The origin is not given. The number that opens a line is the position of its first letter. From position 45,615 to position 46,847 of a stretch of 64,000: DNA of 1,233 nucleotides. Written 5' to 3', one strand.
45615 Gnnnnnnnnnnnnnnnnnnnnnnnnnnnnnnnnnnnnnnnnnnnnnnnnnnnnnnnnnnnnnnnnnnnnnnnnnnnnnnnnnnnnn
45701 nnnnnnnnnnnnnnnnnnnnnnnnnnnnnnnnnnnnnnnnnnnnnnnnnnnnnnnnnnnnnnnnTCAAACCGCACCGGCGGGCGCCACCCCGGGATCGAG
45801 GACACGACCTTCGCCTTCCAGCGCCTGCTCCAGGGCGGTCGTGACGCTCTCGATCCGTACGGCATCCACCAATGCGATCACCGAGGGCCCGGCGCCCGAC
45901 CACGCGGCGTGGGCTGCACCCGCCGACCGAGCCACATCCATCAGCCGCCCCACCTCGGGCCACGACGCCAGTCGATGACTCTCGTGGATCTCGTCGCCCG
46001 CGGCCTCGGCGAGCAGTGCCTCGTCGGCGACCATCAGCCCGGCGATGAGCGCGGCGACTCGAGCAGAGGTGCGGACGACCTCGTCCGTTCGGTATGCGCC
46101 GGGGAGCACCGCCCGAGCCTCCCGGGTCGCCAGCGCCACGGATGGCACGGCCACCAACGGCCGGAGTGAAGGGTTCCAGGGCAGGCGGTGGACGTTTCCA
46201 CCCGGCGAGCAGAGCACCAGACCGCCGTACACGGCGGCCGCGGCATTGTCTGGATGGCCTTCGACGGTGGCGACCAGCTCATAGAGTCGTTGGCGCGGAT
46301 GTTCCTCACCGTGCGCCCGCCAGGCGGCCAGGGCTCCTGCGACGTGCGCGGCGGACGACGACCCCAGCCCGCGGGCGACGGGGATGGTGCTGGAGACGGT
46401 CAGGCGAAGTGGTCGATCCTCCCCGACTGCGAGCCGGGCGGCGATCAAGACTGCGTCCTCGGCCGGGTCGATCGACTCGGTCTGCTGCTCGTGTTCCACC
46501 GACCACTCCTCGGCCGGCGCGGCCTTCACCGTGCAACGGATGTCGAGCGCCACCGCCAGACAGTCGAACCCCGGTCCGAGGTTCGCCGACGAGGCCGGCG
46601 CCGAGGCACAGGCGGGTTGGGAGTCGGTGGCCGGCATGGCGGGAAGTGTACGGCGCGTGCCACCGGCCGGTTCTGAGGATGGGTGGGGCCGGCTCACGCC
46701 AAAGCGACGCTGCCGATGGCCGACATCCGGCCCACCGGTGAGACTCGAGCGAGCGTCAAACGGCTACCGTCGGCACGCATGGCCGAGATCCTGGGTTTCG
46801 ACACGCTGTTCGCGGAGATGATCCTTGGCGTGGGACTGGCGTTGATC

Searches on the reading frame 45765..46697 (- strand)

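Call 9: search_protein_families(library=pfam, proteins=[window:45765-46697:-])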
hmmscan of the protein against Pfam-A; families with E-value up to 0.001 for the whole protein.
window:45765-46697:- (310 aa): 3 families
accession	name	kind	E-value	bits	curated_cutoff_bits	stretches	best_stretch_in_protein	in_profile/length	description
PF00288.32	GHMP_kinases_N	-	1.5e-15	57.6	22.3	1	91-159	14-87/87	GHMP kinases N terminal domain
PF08544.19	GHMP_kinases_C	-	2.7e-06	28.1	21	1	227-292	11-82/85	GHMP kinases C terminal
PF22700.2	MVD-like_N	-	0.00013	22.1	27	1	62-166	47-149/157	Diphosphomevalonate decarboxylase-like N-terminal domain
